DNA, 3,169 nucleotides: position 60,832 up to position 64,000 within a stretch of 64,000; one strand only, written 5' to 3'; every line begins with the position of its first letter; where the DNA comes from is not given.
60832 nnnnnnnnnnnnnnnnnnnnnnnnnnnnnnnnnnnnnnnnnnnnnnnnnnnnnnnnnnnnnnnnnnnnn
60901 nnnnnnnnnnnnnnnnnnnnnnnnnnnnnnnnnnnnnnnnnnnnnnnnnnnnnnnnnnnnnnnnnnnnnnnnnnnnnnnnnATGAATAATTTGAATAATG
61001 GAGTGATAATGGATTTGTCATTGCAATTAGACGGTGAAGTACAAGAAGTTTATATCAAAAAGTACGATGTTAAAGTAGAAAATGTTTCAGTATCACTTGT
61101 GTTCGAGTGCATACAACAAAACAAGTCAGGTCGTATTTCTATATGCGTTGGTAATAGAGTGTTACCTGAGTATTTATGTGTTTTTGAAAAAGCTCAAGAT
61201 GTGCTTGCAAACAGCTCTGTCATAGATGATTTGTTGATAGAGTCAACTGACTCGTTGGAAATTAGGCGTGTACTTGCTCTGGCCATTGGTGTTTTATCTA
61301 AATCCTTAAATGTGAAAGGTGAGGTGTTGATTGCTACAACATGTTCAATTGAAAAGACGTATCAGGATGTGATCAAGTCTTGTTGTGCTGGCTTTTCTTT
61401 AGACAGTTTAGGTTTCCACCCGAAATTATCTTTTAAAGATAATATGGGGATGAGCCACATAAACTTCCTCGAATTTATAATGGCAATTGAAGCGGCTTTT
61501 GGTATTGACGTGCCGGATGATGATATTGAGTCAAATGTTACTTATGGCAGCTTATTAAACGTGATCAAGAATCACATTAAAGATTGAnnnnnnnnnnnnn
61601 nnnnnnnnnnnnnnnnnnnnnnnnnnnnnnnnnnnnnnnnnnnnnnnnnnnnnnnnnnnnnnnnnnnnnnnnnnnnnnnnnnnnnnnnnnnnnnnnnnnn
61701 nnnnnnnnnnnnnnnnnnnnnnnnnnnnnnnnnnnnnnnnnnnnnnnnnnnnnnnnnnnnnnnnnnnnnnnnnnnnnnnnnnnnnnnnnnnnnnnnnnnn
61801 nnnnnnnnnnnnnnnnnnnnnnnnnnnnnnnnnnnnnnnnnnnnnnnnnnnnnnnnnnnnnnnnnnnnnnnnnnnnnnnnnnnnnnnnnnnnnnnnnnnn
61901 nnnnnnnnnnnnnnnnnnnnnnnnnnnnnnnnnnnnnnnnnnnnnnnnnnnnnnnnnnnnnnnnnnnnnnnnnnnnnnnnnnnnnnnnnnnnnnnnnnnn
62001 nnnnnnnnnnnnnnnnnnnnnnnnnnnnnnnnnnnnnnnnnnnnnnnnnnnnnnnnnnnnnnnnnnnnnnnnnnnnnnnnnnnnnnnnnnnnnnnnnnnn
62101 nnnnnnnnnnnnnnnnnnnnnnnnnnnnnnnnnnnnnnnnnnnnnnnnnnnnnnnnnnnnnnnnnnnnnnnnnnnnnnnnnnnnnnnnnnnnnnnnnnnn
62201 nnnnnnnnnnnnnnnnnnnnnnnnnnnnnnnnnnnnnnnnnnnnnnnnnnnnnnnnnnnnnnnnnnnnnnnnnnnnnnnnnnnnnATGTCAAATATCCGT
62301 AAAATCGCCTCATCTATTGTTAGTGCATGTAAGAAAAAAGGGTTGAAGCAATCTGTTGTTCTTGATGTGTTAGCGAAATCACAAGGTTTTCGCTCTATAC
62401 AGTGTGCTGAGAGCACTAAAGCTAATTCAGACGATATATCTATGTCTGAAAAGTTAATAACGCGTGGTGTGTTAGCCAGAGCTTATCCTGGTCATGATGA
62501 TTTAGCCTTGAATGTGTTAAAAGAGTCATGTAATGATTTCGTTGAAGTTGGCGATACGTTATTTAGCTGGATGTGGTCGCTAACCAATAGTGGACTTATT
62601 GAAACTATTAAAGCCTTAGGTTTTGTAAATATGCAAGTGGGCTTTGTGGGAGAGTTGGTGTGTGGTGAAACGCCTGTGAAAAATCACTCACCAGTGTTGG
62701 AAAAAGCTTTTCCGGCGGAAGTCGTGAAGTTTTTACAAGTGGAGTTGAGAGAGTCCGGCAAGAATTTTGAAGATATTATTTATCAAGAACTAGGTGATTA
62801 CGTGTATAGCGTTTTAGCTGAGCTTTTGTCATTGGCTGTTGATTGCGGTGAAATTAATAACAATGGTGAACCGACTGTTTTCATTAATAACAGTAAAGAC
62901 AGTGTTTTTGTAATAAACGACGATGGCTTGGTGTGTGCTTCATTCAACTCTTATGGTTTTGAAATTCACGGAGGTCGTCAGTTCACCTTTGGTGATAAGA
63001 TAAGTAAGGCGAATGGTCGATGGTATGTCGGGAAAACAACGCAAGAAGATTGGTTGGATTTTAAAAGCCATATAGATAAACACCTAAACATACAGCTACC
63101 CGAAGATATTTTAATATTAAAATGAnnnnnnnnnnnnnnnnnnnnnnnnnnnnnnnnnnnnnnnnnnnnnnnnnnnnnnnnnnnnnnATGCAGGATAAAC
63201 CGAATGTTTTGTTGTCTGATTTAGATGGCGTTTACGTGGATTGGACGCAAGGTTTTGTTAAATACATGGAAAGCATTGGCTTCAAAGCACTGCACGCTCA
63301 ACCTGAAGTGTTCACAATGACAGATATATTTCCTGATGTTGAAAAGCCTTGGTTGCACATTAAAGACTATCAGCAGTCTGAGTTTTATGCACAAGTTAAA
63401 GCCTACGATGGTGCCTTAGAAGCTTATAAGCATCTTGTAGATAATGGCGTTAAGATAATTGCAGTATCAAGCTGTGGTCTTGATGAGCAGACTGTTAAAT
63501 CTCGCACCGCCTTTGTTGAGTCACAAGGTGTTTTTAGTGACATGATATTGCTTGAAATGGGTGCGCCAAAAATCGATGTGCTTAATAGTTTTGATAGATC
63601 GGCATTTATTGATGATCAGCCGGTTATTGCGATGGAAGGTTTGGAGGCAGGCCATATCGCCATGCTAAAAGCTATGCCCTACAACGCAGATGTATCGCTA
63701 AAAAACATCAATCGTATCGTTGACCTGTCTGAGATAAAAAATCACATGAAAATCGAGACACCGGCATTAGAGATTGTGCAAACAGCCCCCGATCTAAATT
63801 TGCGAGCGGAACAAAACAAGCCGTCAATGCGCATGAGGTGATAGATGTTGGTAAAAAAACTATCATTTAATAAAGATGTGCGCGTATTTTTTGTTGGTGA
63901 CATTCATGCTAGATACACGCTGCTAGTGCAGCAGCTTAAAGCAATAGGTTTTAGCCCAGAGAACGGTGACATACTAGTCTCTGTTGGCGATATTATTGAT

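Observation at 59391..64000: Run of nucleotide/NAD-chemistry domains: SLOG, ACP-like, Tpt1-like ART fold, NT5C HAD and metallophosphoesterase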

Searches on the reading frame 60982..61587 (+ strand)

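Call 7: search_protein_families(library=pfam, proteins=[window:60982-61587:+], max_evalue=1)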
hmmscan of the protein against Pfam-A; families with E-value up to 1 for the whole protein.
window:60982-61587:+ (201 aa): 1 family
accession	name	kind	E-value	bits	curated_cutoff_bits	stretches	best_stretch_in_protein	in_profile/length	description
PF00550.31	PP-binding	-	3.2e-05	24.5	20.8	1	144-193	17-65/67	Phosphopantetheine attachment site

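Call 9: search_protein_families(library=phrogs, proteins=[window:60982-61587:+], max_evalue=0.01)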
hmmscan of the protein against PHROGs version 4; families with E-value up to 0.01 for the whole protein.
window:60982-61587:+ (201 aa): 4 families
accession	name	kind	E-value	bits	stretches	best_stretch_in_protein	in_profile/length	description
phrog_5934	-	moron, auxiliary metabolic gene and host takeover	7.6e-13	49.4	1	138-200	27-89/93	acyl carrier protein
phrog_27464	-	unknown function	0.00046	21.1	1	156-197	56-97/157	-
phrog_14581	-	unknown function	0.00061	20.8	1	145-200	29-84/85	-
phrog_18343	-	unknown function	0.0057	17.8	1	149-198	88-137/138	-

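Call 48: search_protein_families(library=ncbifam, proteins=[window:60982-61587:+], max_evalue=0.1)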
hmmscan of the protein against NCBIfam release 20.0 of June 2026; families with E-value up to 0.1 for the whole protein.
window:60982-61587:+ (201 aa): 14 families
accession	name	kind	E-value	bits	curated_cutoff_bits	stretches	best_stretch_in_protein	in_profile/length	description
NF009104.0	PRK12449.1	equivalog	7e-10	38.7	70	1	145-199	25-79/80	acyl carrier protein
NF002148.0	PRK00982.1-2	subfamily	1.4e-09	37.6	71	1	128-198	7-77/79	acyl carrier protein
NF002151.0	PRK00982.1-5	equivalog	5.3e-09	36.1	92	1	148-198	26-76/78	acyl carrier protein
NF002149.0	PRK00982.1-3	equivalog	5.3e-08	32.7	106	1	147-198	25-76/78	acyl carrier protein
NF002150.0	PRK00982.1-4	subfamily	2.6e-07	30.8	66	1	127-199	7-79/80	acyl carrier protein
TIGR00517.1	acyl_carrier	equivalog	2.9e-06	27.1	70.45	1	140-198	18-76/77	acyl carrier protein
NF005079.0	PRK06508.1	equivalog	2.2e-05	24.7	83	1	146-189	24-67/93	acyl carrier protein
NF002147.0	PRK00982.1-1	equivalog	3.9e-05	23.4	84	1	147-198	29-80/83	acyl carrier protein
NF058660.1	cispen_ACP_AmcB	equivalog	4.3e-05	23.6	80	1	150-185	28-63/80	cispentacin biosynthesis acyl carrier protein AmcB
NF006031.0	PRK08172.1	equivalog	0.00086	19.9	76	1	122-199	4-78/82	acyl carrier protein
NF040636.1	AcpM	exception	0.0011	19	146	1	148-196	28-76/93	meromycolate extension acyl carrier protein AcpM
NF005798.0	PRK07639.1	equivalog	0.0014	19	100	1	146-197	27-80/91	petrobactin biosynthesis protein AsbD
TIGR04069.1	ocin_ACP_rel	hypoth_equivalog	0.0016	18.9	70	1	151-195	31-77/77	peptide maturation system acyl carrier-related protein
NF005480.0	PRK07081.1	equivalog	0.0067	16.3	72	1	155-185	31-61/83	acyl carrier protein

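Call 49: search_protein_families(library=padloc, proteins=[window:60982-61587:+], max_evalue=0.1)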
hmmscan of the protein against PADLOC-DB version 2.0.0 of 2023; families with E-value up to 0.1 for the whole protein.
window:60982-61587:+ (201 aa): 0 families

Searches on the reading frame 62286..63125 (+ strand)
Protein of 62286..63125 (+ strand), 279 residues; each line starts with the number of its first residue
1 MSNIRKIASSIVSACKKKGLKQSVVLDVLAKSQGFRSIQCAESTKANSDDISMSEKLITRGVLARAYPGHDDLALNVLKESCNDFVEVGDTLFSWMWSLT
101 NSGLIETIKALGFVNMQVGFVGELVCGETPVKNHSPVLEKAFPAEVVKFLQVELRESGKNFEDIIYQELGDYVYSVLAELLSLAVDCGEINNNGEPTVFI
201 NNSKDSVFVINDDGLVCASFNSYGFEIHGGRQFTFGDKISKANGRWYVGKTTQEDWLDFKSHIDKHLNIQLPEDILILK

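Call 7: search_protein_families(library=pfam, proteins=[window:62286-63125:+], max_evalue=1)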
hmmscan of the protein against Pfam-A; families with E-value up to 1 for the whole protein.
window:62286-63125:+ (279 aa): 0 families

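Call 9: search_protein_families(library=phrogs, proteins=[window:62286-63125:+], max_evalue=0.01)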
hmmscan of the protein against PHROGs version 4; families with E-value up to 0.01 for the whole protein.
window:62286-63125:+ (279 aa): 0 families

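Call 48: search_protein_families(library=ncbifam, proteins=[window:62286-63125:+], max_evalue=0.1)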
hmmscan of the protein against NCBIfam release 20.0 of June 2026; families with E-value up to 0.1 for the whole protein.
window:62286-63125:+ (279 aa): 0 families

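Call 49: search_protein_families(library=padloc, proteins=[window:62286-63125:+], max_evalue=0.1)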
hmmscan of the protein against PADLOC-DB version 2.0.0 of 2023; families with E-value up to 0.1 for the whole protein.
window:62286-63125:+ (279 aa): 0 families

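Call 120: search_solved_structures(query=A13, max_evalue=10, show_alignments=2)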
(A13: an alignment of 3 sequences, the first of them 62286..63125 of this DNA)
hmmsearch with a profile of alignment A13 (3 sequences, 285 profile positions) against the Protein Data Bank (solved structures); distinct sequences matched with E-value up to 10: 2.
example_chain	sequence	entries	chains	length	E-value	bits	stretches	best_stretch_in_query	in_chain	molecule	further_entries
1qqh_A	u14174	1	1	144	1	11.9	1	165-265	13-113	PAPILLOMAVIRUS TRANSCRIPTION FACTOR E2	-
8pyh_A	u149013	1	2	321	1.2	11.8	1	138-234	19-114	Orange carotenoid-binding protein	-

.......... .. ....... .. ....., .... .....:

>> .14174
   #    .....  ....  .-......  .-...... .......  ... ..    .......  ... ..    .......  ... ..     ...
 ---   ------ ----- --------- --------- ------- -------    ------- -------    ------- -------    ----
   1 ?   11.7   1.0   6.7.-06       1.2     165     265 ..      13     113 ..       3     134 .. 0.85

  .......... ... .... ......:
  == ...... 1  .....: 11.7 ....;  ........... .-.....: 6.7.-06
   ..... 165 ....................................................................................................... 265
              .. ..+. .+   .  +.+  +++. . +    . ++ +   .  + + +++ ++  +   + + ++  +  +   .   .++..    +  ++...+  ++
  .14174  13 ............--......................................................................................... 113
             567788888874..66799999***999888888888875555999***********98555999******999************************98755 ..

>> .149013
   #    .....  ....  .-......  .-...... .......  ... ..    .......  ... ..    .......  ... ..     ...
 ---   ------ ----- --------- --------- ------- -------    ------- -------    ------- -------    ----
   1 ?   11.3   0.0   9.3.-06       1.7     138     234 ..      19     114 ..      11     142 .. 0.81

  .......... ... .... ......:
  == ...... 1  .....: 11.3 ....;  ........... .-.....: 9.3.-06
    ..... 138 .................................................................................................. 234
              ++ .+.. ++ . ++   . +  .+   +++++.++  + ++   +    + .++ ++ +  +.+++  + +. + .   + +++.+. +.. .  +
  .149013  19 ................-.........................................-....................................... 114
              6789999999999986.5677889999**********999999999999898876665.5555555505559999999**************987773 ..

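Call 123: find_related_loci(query=A13, collection=viral_contigs, flank=3000)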
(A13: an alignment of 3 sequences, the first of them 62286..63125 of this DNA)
Query A13 (279 aa) in viral_contigs; peptide patterns used: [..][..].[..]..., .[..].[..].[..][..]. (x = any residue, [..] = any of these).
77 stretches matched a pattern, but none encodes a relative of the query by tblastn (E <= 1e-3).

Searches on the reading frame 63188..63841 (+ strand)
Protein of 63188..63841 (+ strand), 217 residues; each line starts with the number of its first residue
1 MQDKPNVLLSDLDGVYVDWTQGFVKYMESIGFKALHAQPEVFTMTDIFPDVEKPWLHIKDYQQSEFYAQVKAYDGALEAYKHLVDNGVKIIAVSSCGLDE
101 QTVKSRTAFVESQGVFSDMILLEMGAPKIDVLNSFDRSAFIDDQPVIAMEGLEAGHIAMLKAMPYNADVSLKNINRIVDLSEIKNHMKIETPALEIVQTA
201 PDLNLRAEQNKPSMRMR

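Call 7: search_protein_families(library=pfam, proteins=[window:63188-63841:+], max_evalue=1)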
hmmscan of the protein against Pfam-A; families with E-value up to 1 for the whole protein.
window:63188-63841:+ (217 aa): 4 families
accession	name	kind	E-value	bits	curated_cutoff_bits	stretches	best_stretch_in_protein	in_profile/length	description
PF06941.18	NT5C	-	0.00073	19.9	24.8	1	7-112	3-108/180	5' nucleotidase, deoxy (Pyrimidine), cytosolic type C protein (NT5C)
PF09136.16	Glucodextran_B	-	0.034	14.5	27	1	96-131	28-63/83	Glucodextranase, domain B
PF03767.20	Acid_phosphat_B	-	0.069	13.1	27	1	55-95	99-144/230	HAD superfamily, subfamily IIIB (Acid phosphatase)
PF01878.24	EVE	-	0.086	13.3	23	1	37-77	7-47/145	EVE domain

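Call 9: search_protein_families(library=phrogs, proteins=[window:63188-63841:+], max_evalue=0.01)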
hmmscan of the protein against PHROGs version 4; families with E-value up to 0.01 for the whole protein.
window:63188-63841:+ (217 aa): 2 families
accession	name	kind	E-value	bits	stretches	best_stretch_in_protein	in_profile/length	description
phrog_420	-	unknown function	4.9e-24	86.3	1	1-190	9-205/267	unknown function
phrog_2643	-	moron, auxiliary metabolic gene and host takeover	0.0087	16.7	0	2-99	3-88/182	5'-3' deoxyribonucleotidase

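Call 48: search_protein_families(library=ncbifam, proteins=[window:63188-63841:+], max_evalue=0.1)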
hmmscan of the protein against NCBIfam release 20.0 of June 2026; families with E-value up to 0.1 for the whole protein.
window:63188-63841:+ (217 aa): 0 families

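Call 49: search_protein_families(library=padloc, proteins=[window:63188-63841:+], max_evalue=0.1)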
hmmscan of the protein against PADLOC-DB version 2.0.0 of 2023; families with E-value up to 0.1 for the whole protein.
window:63188-63841:+ (217 aa): 0 families

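Call 62: find_related_loci(query=A7, collection=viral_contigs, flank=6000)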
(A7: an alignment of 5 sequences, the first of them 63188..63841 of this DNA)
Query A7 (217 aa) in viral_contigs; peptide patterns used: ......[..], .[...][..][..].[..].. (x = any residue, [..] = any of these).
55 stretches matched a pattern, but none encodes a relative of the query by tblastn (E <= 1e-3).

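Call 127: search_solved_structures(query=A7, max_evalue=1, show_alignments=1)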
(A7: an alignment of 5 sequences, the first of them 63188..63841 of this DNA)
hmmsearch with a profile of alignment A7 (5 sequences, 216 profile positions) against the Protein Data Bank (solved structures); distinct sequences matched with E-value up to 1: 8.
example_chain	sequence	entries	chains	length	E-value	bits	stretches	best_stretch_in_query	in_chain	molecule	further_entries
9szu_A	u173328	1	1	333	0.059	16.1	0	74-100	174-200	PLZ2.3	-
1mh9_A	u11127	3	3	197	0.25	14.1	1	8-85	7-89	deoxyribonucleotidase | 5(3)-deoxyribonucleotidase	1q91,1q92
4mwo_A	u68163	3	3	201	0.26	14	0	8-85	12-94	5'(3')-deoxyribonucleotidase, mitochondrial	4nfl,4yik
4l6a_A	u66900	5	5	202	0.26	14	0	8-85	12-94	5'(3')-deoxyribonucleotidase, mitochondrial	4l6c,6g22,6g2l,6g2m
4mum_A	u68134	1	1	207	0.3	13.8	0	8-85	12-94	Mitochondrial 5' nucleotidase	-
1f5s_A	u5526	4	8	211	0.5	13.1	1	68-108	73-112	PHOSPHOSERINE PHOSPHATASE (PSP) | Phosphoserine Phosphatase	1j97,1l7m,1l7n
1l7o_A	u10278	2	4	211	0.54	13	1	68-108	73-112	PHOSPHOSERINE PHOSPHATASE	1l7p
1vlh_A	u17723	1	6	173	0.62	12.8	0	7-35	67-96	Phosphopantetheine adenylyltransferase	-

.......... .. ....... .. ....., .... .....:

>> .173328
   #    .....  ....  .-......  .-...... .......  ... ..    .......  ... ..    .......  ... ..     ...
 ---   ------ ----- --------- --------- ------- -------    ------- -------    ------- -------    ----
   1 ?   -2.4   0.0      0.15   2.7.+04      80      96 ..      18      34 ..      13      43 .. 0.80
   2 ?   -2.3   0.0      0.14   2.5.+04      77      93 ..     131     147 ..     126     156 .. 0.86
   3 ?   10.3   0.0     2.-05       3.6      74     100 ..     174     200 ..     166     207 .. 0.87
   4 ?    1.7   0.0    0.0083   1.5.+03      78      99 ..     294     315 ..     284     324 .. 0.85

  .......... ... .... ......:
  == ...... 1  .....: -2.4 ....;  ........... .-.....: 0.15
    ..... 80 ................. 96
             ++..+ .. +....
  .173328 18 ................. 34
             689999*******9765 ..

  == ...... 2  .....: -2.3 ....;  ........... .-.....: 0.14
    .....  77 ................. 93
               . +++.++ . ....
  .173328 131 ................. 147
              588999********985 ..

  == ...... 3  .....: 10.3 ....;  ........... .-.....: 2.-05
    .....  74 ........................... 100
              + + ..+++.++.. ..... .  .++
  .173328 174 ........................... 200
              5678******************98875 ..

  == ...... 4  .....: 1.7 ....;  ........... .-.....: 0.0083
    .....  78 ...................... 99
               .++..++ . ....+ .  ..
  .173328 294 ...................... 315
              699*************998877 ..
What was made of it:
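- On NT5C 5'(3')-deoxyribonucleotidase (PF06941): PDB mdN/dNT hits only reach E about 0.25 (call 127).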

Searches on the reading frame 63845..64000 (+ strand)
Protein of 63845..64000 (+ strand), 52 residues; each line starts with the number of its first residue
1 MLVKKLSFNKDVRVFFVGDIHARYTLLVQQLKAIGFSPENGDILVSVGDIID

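Call 7: search_protein_families(library=pfam, proteins=[window:63845-64000:+], max_evalue=1)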
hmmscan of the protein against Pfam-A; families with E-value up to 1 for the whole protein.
window:63845-64000:+ (52 aa): 1 family
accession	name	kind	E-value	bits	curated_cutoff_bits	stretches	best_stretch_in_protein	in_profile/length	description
PF00149.33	Metallophos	-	0.00089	20.2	21.5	1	13-52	2-42/191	Calcineurin-like phosphoesterase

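Call 9: search_protein_families(library=phrogs, proteins=[window:63845-64000:+], max_evalue=0.01)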
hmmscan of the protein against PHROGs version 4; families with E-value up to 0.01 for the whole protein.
window:63845-64000:+ (52 aa): 4 families
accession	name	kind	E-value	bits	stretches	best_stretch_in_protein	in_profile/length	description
phrog_246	-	other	1.4e-14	55.1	1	2-52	166-215/417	NinI-like serine-threonine phosphatase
phrog_9096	-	unknown function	5.5e-07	30.6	1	7-52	8-52/157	-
phrog_20114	-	other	1.2e-06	29.9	1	12-52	3-42/131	phosphoesterase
phrog_8238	-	DNA, RNA and nucleotide metabolism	0.0014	17.8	1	5-52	165-212/737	RNA ligase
